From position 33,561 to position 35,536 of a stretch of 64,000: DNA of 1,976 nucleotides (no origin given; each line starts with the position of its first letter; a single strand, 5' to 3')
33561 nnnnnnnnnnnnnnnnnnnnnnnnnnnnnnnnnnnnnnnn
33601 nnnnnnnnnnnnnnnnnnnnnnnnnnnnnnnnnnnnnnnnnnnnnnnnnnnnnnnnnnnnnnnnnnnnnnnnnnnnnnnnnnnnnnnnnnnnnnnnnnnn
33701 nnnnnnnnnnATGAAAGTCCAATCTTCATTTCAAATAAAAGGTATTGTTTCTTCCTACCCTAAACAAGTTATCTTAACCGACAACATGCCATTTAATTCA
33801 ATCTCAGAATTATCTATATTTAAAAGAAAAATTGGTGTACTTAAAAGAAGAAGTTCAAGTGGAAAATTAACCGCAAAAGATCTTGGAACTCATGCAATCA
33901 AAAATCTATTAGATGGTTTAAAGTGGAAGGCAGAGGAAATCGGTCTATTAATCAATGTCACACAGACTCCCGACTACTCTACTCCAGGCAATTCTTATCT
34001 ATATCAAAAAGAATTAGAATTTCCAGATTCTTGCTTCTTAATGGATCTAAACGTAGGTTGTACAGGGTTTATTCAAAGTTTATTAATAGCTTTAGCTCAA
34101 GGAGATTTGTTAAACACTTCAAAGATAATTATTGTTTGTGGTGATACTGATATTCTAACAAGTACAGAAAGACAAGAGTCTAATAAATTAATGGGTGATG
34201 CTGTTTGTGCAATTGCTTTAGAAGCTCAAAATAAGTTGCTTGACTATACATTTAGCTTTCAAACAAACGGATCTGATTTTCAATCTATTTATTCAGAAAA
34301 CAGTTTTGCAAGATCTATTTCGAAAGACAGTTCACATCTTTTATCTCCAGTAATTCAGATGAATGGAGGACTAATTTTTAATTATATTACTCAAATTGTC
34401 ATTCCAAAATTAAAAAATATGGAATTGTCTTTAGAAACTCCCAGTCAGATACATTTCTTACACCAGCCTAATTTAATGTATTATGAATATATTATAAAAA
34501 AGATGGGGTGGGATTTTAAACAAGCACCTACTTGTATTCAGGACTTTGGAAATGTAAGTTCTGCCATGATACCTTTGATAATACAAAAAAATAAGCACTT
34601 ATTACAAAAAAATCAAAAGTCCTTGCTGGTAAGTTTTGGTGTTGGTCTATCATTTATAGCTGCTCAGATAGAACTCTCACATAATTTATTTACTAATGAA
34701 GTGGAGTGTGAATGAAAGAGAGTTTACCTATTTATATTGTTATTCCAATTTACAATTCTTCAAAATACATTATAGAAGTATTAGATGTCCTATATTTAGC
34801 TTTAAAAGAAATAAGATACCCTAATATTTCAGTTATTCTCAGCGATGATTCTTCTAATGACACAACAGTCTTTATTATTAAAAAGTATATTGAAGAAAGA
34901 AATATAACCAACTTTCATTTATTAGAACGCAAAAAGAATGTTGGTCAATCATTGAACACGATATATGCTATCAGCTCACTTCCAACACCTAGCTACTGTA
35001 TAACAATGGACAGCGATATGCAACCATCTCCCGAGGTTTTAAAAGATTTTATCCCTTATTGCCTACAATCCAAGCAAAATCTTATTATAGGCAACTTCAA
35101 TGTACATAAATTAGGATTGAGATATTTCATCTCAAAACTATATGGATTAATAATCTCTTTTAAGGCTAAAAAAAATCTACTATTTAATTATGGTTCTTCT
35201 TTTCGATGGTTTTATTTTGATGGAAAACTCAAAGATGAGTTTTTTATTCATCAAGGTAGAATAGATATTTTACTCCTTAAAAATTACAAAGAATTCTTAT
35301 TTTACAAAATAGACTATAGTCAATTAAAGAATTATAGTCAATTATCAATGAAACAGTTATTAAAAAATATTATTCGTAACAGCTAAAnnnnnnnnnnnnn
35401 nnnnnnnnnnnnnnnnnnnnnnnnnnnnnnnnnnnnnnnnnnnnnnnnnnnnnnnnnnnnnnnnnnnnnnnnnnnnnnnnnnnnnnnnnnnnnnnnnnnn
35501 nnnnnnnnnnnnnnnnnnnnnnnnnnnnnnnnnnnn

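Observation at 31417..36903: Eight-gene translationally coupled operon: pseudo-peptidase, acyl-AMP ligase, ACP, KAS III, GT2, diheme cytochrome c, GNAT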

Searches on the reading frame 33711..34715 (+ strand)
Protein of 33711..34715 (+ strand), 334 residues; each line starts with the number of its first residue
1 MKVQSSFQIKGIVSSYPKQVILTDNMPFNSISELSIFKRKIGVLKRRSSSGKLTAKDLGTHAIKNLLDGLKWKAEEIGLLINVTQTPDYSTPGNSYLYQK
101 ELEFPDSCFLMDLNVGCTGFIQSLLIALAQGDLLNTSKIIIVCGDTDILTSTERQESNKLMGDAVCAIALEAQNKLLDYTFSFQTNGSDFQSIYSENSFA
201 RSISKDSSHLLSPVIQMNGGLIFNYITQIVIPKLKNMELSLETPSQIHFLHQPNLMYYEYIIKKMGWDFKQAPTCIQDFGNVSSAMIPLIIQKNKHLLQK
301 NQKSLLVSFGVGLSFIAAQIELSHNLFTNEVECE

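Call 3: search_protein_families(library=pfam, proteins=[window:33711-34715:+], max_evalue=0.01)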
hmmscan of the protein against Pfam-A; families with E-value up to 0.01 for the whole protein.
window:33711-34715:+ (334 aa): 2 families
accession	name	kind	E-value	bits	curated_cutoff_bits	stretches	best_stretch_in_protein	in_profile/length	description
PF08541.16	ACP_syn_III_C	-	4.7e-12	46.3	26.6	1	248-321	14-89/90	3-Oxoacyl-[acyl-carrier-protein (ACP)] synthase III C terminal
PF08545.16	ACP_syn_III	-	0.00036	20.8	24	1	111-177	1-72/80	3-Oxoacyl-[acyl-carrier-protein (ACP)] synthase III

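Call 4: search_protein_families(library=ncbifam, proteins=[window:33711-34715:+], max_evalue=0.01)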
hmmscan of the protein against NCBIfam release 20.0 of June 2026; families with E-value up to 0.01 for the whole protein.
window:33711-34715:+ (334 aa): 10 families
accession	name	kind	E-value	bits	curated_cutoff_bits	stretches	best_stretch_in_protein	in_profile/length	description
NF006829.0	PRK09352.1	subfamily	3e-33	115.2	249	1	7-321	5-320/322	beta-ketoacyl-ACP synthase 3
NF009519.0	PRK12880.1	equivalog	8.2e-26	91.1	436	1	7-331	8-346/353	beta-ketoacyl-ACP synthase III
TIGR00747.1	fabH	subfamily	2.8e-25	89.1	292.1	1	8-320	4-320/322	beta-ketoacyl-ACP synthase III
NF004623.0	PRK05963.1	equivalog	2.5e-21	76.3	437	1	6-315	5-321/328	beta-ketoacyl-ACP synthase III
NF005541.0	PRK07204.1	equivalog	7.9e-18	64.9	402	1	5-315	3-322/329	beta-ketoacyl-ACP synthase III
NF005703.0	PRK07515.1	equivalog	2e-14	53.3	304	1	44-315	85-365/373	beta-ketoacyl-ACP synthase III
NF006720.0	PRK09258.1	equivalog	1.7e-11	44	285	2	39-139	45-145/338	3-oxoacyl-ACP synthase III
NF042429.2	DHPHCoAsyn_DpgA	equivalog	2.4e-06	26.7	425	1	53-175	68-195/350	3,5-dihydroxyphenylacetyl-CoA synthase DpgA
NF005308.0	PRK06840.1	equivalog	7.3e-05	21.9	315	1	7-135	5-131/339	3-oxoacyl-ACP synthase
NF003274.0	PRK04262.1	equivalog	7.6e-05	21.9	244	1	58-325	54-311/347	hydroxymethylglutaryl-CoA synthase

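Call 27: find_related_loci(query=A1, collection=genome_contigs, flank=10000)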
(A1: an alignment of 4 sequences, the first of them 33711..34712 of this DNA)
Query A1 (334 aa) in genome_contigs; peptide patterns used: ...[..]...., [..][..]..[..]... (x = any residue, [..] = any of these).
130 stretches matched a pattern; 2 encode a relative of the query (tblastn E <= 1e-3); 2 distinct loci.
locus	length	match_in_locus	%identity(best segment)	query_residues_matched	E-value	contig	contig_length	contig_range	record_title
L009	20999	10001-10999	47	1-333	4e-105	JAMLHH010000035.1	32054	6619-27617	MAG: Chitinophagales bacterium isolate ACE_NR_BACT5 ACE_NR_BACT5_35, whole genome shotgun sequence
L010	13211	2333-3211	24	40-325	5e-17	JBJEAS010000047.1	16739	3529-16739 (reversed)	MAG: Prevotella sp. isolate PUUB57_bin.034 NODE_1789_length_16739_cov_71.726085, whole genome shotgun sequence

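Call 36: find_homologous_proteins(query=window:33711-34712:+)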
Query window:33711-34712:+ (334 aa): 10 proteins with E <= 0.001 among 1282 candidates.
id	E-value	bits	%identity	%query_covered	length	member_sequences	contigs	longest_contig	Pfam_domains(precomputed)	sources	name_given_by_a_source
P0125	6.5e-217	737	100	100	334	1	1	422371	PF08541.17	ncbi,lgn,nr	ncbi:MAG: hypothetical protein M9888_06040 [Chitinophagales bacterium]|nr:hypothetical protein [Chit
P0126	6.7e-143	494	71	93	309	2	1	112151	PF08541.17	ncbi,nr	ncbi:MAG: hypothetical protein LC105_07425 [Chitinophagales bacterium]|nr:hypothetical protein [Chit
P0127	5.1e-111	389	56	98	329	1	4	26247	PF08541.17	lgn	-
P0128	2.6e-96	341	47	100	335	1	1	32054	PF08541.17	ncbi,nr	ncbi:MAG: hypothetical protein M9887_11110 [Chitinophagales bacterium]|nr:hypothetical protein [Chit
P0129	2.1e-28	118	29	97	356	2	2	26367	PF08545.17,PF08541.17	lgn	-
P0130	5.0e-15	74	28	84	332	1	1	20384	PF08545.17,PF00108.30,PF08541.17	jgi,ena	-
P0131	3.0e-14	71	28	84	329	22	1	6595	PF08545.17,PF08541.17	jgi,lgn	jgi:3-oxoacyl-[acyl-carrier-protein] synthase-3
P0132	9.2e-14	70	27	84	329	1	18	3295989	PF08545.17,PF08541.17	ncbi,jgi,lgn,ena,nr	ncbi:MAG TPA: ketoacyl-ACP synthase III [Firmicutes bacterium]|jgi:3-oxoacyl-[acyl-carrier-protein] 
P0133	1.4e-13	69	28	94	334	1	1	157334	PF08545.17,PF00108.30,PF08541.17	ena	-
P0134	6.0e-10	57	23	91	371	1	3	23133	PF08545.17,PF08541.17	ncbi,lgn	ncbi:MAG: beta-ketoacyl-ACP synthase III [Anaerolineae bacterium]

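Call 37: find_encoding_contigs(protein=P0129, flank=10000, max_places=2)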
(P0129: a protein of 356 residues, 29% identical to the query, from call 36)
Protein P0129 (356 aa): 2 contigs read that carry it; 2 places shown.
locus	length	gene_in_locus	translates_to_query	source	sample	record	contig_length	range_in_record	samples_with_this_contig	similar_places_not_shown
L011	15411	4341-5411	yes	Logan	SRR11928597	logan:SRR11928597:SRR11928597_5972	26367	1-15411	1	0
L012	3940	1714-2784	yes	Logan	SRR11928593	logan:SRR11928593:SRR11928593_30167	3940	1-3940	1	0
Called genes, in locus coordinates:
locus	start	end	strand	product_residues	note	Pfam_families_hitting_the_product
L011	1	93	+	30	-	?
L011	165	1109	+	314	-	PF01757:Acyl_transf_3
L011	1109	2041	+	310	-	PF00056:Ldh_1_N, PF02866:Ldh_1_C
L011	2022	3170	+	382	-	PF02655:ATP-grasp_3, PF02786:CPSase_L_D2, PF07478:Dala_Dala_lig_C, PF13535:ATP-grasp_4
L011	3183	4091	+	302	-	-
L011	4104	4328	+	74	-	-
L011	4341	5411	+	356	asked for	PF08545:ACP_syn_III, PF08541:ACP_syn_III_C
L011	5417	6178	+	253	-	PF00106:adh_short, PF08659:KR, PF13561:adh_short_C2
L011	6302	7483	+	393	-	PF01071:GARS_A, PF02222:ATP-grasp (weak), PF02655:ATP-grasp_3, PF02786:CPSase_L_D2 (weak), PF07478:Dala_Dala_lig_C (weak), PF13535:ATP-grasp_4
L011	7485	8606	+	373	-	PF01041:DegT_DnrJ_EryC1, PF01053:Cys_Met_Meta_PP (weak), PF01212:Beta_elim_lyase (weak), PF00155:Aminotran_1_2, PF00266:Aminotran_5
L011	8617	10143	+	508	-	-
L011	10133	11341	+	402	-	-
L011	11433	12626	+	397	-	-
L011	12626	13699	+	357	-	-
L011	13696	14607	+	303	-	PF00535:Glycos_transf_2, PF13641:Glyco_tranf_2_3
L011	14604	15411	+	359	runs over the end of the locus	PF13692:Glyco_trans_1_4 (weak)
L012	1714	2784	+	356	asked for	PF08545:ACP_syn_III, PF08541:ACP_syn_III_C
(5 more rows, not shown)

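Call 68: find_related_loci(query=A1, collection=metagenome_contigs, flank=10000)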
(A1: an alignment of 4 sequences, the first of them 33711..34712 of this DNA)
Query A1 (334 aa) in metagenome_contigs; peptide patterns used: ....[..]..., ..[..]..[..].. (x = any residue, [..] = any of these).
238 stretches matched a pattern, but none encodes a relative of the query by tblastn (E <= 1e-3).

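Call 70: search_solved_structures(query=window:33711-34712:+, max_evalue=0.001)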
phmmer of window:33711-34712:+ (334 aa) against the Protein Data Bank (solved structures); distinct sequences matched with E-value up to 0.001: 57.
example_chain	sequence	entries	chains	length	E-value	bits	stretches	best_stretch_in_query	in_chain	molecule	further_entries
4efi_A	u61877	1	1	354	9.1e-37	130.3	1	7-321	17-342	3-oxoacyl-(Acyl-carrier protein) synthase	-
3gwa_A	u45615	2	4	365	2.2e-17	66.6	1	14-317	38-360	3-oxoacyl-(Acyl-carrier-protein) synthase III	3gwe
3il6_A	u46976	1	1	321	8.1e-16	61.5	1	38-315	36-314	3-oxoacyl-[acyl-carrier-protein] synthase 3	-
3il5_A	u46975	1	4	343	1e-15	61.2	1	39-316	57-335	3-oxoacyl-[acyl-carrier-protein] synthase 3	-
5bqs_A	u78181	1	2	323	1.5e-15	60.6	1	15-315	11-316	3-oxoacyl-[acyl-carrier-protein] synthase 3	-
4ryb_A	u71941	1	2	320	1.8e-15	60.3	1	38-316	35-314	3-oxoacyl-[acyl-carrier-protein] synthase 3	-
3il4_A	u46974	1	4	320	5e-15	58.9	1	39-315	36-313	3-oxoacyl-[acyl-carrier-protein] synthase 3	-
8vdb_A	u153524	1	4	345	7.3e-15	58.3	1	39-318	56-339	Beta-ketoacyl-[acyl-carrier-protein] synthase III 2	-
1ub7_A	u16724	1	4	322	8.8e-15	58.1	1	36-319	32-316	3-oxoacyl-[acyl-carrier protein] synthase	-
8vd9_A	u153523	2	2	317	1.1e-12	51.2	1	16-318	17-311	Beta-ketoacyl-[acyl-carrier-protein] synthase III 1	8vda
4v2p_A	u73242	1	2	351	2.5e-11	46.7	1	7-317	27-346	KETOSYNTHASE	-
5vxd_A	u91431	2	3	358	5.7e-11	45.6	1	42-149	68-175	3-oxoacyl-[ACP] synthase III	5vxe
3il3_A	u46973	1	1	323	6.9e-11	45.3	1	40-318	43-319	3-oxoacyl-[acyl-carrier-protein] synthase 3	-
3row_A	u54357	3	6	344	6.9e-11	45.3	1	42-149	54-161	3-oxoacyl-[ACP] synthase III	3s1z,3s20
3s21_A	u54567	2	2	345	7e-11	45.3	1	42-149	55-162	3-oxoacyl-[ACP] synthase III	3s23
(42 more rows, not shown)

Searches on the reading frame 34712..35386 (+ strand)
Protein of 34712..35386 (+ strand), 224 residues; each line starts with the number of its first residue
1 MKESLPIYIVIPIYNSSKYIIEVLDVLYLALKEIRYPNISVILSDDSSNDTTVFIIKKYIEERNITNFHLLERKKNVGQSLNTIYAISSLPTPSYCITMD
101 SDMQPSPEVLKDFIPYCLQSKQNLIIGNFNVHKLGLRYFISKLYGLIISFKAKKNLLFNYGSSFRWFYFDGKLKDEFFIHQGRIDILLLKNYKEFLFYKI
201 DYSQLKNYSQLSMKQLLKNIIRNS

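Call 3: search_protein_families(library=pfam, proteins=[window:34712-35386:+], max_evalue=0.01)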
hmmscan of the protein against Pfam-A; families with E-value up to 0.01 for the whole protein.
window:34712-35386:+ (224 aa): 2 families
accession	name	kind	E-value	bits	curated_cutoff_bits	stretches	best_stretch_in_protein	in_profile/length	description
PF00535.33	Glycos_transf_2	-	5.1e-19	69.3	23.3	1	9-141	2-127/168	Glycosyl transferase family 2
PF03452.20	Anp1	-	0.0052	16.7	28.8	0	72-114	116-159/263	Anp1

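Call 4: search_protein_families(library=ncbifam, proteins=[window:34712-35386:+], max_evalue=0.01)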
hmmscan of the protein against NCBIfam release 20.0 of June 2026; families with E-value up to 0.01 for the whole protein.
window:34712-35386:+ (224 aa): 8 families
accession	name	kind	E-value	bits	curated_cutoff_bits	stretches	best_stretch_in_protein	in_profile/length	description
NF047588.1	GlcsyltransPgfSStrep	equivalog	1.8e-08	34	500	1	7-115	3-108/308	glycosyltransferase PgfS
TIGR03937.1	PgaC_IcaA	equivalog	3.6e-07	29.5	422.3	1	5-102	45-135/407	poly-beta-1,6-N-acetyl-D-glucosamine synthase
NF007986.1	PRK10714.1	equivalog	1.8e-06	27.2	529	1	7-149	8-147/316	undecaprenyl-phosphate 4-deoxy-4-formamido-L-arabinose transferase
NF047683.1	TeichurnBiosyTuaG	equivalog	6.3e-06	26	400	1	7-121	8-115/252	teichuronic acid biosynthesis protein TuaG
NF041875.1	EPS_EpsD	equivalog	1.6e-05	24.5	370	1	9-129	3-116/325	exopolysaccharide biosynthesis glycosyltransferase EpsD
NF007482.0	PRK10073.1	equivalog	2.7e-05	23.3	423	1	5-114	6-107/334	glycosyltransferase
NF038302.1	EPS_HpsE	equivalog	0.00012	21.1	300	1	8-64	4-59/307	hormogonium polysaccharide biosynthesis glycosyltransferase HpsE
TIGR04283.1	glyco_like_mftF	equivalog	0.0097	15.5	182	0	9-60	3-50/221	TIGR04283 family arsenosugar biosynthesis glycosyltransferase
